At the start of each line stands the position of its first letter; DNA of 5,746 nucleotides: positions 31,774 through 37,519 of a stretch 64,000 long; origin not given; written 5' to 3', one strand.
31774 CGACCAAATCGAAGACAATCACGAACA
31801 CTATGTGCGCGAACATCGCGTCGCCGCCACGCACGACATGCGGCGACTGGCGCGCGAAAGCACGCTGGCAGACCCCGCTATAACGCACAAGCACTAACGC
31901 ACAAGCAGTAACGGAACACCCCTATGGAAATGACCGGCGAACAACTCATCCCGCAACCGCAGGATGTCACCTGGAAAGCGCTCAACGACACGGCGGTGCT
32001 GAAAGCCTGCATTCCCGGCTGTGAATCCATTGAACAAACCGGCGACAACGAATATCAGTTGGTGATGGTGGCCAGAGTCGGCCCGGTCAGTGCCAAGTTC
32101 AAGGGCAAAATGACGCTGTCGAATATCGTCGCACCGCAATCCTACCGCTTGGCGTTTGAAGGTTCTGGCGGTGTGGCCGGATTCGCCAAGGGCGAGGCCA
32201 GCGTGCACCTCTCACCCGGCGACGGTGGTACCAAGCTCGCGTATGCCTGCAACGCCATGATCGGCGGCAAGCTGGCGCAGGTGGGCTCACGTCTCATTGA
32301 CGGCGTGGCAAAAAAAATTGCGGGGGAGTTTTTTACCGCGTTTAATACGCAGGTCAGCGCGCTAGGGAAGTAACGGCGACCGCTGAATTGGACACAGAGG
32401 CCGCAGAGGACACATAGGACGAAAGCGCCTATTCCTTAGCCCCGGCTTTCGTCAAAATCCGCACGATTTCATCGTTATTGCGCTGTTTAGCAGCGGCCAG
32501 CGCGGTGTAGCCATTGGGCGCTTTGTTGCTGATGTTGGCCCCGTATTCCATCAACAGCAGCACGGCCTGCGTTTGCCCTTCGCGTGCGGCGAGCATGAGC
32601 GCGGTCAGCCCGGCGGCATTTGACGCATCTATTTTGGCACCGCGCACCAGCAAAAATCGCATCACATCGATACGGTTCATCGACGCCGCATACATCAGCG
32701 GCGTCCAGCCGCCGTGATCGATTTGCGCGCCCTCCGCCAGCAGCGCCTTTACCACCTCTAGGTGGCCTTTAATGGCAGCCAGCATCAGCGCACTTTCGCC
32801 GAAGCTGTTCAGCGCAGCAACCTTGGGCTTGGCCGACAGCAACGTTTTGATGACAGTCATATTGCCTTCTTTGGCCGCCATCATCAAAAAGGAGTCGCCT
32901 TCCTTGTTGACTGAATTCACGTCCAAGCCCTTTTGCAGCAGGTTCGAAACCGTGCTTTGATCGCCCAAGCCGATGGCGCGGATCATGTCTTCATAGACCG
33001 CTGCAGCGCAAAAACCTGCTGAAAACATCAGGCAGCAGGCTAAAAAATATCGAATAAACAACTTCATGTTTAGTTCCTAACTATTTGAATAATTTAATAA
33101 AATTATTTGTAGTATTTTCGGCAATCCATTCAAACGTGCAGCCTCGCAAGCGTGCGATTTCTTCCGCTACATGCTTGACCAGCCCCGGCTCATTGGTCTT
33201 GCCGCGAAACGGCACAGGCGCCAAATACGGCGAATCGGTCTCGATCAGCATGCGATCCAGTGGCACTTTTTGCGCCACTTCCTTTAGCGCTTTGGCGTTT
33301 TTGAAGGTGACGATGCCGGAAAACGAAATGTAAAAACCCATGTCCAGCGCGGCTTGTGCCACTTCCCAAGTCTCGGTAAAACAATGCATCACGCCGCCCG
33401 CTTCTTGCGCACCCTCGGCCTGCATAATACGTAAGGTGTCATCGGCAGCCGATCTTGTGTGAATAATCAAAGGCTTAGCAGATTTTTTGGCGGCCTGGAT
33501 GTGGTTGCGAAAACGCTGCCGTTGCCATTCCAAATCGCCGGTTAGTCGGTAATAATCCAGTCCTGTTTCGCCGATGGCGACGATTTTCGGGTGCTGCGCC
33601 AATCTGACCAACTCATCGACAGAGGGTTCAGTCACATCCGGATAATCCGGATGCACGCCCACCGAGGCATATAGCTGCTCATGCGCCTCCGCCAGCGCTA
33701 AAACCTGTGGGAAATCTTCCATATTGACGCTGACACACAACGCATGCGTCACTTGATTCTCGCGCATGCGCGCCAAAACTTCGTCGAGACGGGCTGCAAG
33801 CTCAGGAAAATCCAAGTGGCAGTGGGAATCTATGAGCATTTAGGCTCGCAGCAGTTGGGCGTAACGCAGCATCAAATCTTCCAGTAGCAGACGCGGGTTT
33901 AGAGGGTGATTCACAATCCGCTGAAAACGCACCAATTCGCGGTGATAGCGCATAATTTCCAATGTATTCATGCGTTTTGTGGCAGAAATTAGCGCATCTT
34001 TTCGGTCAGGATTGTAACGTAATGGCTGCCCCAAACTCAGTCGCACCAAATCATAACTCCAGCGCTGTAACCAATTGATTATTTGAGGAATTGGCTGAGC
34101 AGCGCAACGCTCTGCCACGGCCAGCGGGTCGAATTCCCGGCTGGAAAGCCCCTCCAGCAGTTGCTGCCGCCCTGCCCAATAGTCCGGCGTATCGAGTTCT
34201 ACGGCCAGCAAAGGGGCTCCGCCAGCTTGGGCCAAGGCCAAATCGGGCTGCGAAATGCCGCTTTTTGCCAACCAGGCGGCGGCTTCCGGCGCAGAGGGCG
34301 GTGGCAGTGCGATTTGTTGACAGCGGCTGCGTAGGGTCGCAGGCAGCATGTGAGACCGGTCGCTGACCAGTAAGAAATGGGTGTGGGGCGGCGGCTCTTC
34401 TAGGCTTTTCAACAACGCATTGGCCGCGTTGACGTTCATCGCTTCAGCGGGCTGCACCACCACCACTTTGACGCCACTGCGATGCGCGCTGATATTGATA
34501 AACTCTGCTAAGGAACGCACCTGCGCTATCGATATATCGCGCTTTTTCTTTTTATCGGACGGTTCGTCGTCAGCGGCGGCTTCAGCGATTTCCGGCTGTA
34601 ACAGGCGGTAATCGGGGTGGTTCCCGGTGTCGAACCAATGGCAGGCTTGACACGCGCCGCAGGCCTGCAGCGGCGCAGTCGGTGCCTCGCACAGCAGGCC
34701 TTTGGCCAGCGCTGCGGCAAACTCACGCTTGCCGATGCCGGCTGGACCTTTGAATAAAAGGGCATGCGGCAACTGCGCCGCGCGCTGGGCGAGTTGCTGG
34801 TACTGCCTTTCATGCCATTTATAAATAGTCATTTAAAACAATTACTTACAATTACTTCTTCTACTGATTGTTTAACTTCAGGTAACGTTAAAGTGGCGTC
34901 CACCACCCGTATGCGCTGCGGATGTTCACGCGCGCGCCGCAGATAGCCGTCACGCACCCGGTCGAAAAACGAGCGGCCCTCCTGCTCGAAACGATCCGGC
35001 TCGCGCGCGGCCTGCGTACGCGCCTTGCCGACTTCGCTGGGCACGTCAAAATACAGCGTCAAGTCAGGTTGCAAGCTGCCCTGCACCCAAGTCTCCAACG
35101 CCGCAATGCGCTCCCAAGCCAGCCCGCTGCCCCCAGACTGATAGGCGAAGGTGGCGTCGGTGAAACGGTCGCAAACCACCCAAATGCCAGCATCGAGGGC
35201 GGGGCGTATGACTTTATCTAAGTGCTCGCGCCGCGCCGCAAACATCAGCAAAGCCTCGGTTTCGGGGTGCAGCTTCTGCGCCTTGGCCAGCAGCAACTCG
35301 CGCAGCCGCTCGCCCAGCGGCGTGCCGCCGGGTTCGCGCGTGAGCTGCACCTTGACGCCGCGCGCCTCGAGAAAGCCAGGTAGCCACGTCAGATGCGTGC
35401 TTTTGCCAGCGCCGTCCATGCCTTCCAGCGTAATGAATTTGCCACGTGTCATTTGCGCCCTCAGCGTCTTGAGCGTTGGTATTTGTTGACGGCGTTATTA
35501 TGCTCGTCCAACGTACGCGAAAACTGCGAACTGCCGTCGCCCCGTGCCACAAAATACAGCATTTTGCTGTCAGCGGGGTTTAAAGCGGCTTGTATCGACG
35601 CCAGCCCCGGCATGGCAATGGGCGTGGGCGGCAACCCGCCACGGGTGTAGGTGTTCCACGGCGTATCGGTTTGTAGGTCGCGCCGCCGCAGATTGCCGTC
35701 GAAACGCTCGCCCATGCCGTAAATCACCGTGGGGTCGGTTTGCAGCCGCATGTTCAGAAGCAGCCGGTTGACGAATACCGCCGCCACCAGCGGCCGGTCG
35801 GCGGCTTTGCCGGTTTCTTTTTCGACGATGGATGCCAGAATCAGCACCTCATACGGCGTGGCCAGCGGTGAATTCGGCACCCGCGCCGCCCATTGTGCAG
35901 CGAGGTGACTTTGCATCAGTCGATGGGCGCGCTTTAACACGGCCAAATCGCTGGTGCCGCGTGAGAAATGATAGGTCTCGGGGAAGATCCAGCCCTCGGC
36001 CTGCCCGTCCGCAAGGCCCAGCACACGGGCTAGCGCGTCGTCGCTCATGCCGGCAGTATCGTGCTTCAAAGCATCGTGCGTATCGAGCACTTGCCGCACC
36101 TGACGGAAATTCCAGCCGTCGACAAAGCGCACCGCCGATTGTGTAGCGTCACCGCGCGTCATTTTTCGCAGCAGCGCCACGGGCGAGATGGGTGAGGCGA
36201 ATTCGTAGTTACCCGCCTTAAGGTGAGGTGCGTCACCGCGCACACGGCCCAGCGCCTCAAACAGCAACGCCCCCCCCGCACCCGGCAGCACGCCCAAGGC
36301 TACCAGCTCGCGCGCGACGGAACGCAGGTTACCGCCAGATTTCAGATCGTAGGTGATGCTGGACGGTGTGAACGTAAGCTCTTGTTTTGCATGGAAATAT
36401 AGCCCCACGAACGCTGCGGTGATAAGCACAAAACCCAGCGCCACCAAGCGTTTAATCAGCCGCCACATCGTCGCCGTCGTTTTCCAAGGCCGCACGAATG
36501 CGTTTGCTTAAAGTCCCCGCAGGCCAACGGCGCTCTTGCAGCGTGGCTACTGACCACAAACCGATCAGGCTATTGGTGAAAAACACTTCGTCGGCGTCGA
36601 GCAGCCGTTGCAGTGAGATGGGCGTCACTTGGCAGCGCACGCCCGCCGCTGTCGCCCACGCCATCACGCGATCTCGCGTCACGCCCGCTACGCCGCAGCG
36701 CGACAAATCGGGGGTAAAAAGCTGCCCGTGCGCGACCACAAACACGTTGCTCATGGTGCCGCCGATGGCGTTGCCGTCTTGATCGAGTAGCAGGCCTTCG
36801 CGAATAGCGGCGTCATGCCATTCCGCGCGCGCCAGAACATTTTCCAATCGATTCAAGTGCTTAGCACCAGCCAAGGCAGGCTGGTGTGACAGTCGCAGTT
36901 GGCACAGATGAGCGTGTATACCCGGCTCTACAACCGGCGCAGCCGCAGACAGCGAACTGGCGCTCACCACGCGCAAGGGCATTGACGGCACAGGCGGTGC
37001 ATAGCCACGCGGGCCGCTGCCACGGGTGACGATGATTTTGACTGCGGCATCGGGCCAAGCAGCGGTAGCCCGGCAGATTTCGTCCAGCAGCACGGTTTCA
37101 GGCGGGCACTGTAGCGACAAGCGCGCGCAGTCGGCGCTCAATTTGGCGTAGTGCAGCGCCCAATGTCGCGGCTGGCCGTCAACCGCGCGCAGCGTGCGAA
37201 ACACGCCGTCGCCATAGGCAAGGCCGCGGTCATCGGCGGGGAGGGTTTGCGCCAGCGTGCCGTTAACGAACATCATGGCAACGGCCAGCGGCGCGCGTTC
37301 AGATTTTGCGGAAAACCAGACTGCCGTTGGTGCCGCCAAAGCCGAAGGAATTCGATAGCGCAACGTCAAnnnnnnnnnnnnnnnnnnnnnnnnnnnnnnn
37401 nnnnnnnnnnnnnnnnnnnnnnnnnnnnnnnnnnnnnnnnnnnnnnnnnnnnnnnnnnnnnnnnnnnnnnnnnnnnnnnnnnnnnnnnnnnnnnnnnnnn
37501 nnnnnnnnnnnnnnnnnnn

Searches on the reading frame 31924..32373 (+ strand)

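Call 18: search_protein_families(library=pfam, proteins=[window:31924-32373:+], max_evalue=0.00001)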
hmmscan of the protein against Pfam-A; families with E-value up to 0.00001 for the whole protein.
window:31924-32373:+ (149 aa): 1 family
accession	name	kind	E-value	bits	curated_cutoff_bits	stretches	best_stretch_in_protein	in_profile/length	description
PF06240.19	COXG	-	5.1e-32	111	22.2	1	5-145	1-140/140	Carbon monoxide dehydrogenase subunit G (CoxG)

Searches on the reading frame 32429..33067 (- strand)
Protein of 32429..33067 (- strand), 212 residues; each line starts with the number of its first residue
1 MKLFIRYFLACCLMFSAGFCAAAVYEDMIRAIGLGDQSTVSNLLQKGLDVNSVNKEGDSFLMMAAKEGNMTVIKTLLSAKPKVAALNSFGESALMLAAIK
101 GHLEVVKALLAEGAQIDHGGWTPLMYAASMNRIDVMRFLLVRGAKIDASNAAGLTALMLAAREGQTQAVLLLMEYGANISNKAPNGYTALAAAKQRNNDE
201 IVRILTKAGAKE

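Call 19: search_protein_families(library=pfam, proteins=[window:32429-33067:-], max_evalue=0.00001)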
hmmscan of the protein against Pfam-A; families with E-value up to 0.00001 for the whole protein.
window:32429-33067:- (212 aa): 6 families
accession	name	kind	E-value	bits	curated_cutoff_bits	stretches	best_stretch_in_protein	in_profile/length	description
PF12796.13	Ank_2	-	1.8e-43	147.5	27.3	3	86-149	25-89/90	Ankyrin repeats (3 copies)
PF00023.36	Ank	-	4.5e-35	118.1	21.1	2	120-150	2-32/33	Ankyrin repeat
PF13637.12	Ank_4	-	9.5e-35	118.3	22.7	4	96-140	3-50/50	Ankyrin repeats (many copies)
PF13606.12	Ank_3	-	1.3e-26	89.8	22.3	1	120-148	2-30/30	Ankyrin repeat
PF13857.12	Ank_5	-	1.4e-22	80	27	1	109-157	1-53/56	Ankyrin repeats (many copies)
PF24521.3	Ank_KRIT1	-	1.5e-10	41.4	80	1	30-112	24-107/149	KRIT1 ankyrin-repeats domain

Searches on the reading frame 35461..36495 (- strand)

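Call 19: search_protein_families(library=pfam, proteins=[window:35461-36495:-], max_evalue=0.00001)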
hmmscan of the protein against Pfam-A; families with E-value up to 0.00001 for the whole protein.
window:35461-36495:- (344 aa): 1 family
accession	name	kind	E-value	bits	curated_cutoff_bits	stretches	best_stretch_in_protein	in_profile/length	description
PF02618.21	YceG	-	5.3e-82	275.8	32.4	1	51-338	3-275/275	YceG-like family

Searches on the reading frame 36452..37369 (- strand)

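Call 19: search_protein_families(library=pfam, proteins=[window:36452-37369:-], max_evalue=0.00001)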
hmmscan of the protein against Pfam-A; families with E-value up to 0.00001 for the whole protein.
window:36452-37369:- (305 aa): 1 family
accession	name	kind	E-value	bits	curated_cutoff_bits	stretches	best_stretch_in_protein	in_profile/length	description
PF01063.24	Aminotran_4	-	1.4e-46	159.6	28.5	1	55-275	1-221/223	Amino-transferase class IV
